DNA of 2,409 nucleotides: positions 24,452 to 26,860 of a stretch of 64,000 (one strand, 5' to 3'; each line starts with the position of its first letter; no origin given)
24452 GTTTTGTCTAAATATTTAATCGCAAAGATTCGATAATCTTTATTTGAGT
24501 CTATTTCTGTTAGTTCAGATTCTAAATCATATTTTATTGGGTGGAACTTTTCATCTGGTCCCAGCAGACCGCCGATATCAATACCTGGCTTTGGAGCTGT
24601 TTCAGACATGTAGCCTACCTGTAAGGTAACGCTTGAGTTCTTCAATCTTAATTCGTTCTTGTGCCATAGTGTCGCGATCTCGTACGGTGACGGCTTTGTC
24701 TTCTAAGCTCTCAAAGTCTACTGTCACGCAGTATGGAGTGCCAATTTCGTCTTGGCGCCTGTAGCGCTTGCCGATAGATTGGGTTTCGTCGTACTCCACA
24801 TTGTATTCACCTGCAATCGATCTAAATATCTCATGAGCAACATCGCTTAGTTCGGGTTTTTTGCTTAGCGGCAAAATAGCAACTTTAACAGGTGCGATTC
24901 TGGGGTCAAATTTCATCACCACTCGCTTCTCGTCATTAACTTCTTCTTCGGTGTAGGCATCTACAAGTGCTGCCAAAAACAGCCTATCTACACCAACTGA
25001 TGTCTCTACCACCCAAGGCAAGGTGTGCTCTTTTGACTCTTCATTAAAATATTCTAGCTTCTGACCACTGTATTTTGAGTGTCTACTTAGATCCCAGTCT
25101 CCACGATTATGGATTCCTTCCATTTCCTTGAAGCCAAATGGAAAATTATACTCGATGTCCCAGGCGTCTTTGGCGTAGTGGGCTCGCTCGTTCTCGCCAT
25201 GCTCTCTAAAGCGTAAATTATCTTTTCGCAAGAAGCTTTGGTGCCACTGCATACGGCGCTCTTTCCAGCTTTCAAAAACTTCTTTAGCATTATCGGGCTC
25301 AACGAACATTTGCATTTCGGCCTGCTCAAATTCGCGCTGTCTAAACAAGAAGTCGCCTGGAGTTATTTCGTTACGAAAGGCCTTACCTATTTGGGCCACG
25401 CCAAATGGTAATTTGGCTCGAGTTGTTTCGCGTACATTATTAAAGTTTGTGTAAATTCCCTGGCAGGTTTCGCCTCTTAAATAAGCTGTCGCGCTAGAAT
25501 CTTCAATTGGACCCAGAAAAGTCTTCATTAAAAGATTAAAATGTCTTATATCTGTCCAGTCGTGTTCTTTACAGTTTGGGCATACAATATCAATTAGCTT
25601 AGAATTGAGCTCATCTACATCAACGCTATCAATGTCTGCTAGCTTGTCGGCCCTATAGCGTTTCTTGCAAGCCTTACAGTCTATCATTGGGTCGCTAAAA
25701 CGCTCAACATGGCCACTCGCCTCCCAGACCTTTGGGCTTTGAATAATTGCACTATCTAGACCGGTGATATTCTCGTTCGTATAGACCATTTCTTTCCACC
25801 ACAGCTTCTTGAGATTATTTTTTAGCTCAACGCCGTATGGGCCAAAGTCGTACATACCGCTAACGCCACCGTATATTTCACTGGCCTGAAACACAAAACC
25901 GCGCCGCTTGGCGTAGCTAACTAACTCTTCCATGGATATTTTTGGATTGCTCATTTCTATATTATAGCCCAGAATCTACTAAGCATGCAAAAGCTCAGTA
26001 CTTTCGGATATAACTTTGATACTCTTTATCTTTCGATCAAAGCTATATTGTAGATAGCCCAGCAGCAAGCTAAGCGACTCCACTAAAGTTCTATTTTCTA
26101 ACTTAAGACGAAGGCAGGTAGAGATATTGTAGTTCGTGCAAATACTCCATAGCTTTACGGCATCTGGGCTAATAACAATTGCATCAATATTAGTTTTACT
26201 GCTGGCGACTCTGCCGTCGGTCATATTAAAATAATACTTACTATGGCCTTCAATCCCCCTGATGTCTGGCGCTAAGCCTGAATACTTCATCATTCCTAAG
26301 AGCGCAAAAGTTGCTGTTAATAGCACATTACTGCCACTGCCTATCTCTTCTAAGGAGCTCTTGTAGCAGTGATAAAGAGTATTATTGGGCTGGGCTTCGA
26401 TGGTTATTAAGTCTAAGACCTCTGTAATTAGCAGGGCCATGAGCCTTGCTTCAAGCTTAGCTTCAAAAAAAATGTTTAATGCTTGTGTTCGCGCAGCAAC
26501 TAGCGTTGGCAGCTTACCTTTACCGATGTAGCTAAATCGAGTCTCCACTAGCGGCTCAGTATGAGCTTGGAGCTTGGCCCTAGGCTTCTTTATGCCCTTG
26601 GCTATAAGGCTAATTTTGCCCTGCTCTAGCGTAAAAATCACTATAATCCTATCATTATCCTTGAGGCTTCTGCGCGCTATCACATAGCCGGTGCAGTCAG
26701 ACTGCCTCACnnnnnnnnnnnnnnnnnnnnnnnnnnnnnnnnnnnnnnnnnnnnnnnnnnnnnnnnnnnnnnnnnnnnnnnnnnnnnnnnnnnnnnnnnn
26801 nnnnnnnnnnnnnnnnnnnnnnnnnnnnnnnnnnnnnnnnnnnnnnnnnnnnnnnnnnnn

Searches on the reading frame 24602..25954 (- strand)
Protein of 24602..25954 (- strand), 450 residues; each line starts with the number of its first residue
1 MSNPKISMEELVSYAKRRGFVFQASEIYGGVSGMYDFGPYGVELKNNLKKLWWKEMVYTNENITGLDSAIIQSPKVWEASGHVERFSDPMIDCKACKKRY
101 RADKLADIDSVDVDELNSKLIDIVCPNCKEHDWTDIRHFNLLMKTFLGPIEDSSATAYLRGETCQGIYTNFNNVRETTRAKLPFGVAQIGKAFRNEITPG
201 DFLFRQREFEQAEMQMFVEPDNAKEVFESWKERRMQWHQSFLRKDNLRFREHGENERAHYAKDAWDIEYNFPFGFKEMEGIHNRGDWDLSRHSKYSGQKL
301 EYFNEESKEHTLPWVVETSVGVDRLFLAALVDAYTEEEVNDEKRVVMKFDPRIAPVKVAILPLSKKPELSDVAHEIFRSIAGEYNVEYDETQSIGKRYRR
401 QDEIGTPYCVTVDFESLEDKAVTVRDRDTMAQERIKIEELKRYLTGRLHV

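Call 59: search_protein_families(library=pfam, proteins=[window:24602-25954:-], max_evalue=0.00001)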
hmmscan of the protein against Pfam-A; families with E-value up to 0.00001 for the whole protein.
window:24602-25954:- (450 aa): 2 families
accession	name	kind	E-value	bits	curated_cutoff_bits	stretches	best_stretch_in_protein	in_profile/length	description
PF03129.25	HGTP_anticodon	-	1.9e-21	76.5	21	1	357-445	1-92/94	Anticodon binding domain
PF00587.30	tRNA-synt_2b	-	4.2e-14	53.4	29.3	1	155-330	9-176/179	tRNA synthetase class II core domain (G, H, P, S and T)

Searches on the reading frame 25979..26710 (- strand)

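Call 59: search_protein_families(library=pfam, proteins=[window:25979-26710:-], max_evalue=0.00001)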
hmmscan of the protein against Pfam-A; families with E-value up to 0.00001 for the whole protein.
window:25979-26710:- (243 aa): 2 families
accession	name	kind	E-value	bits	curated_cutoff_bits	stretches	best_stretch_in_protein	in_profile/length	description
PF11967.14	RecO_N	-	3.1e-16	59.6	27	1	1-73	1-74/80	Recombination protein O N terminal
PF02565.21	RecO_C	-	3.8e-09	36.9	22.1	1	87-230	5-155/157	Recombination protein O C terminal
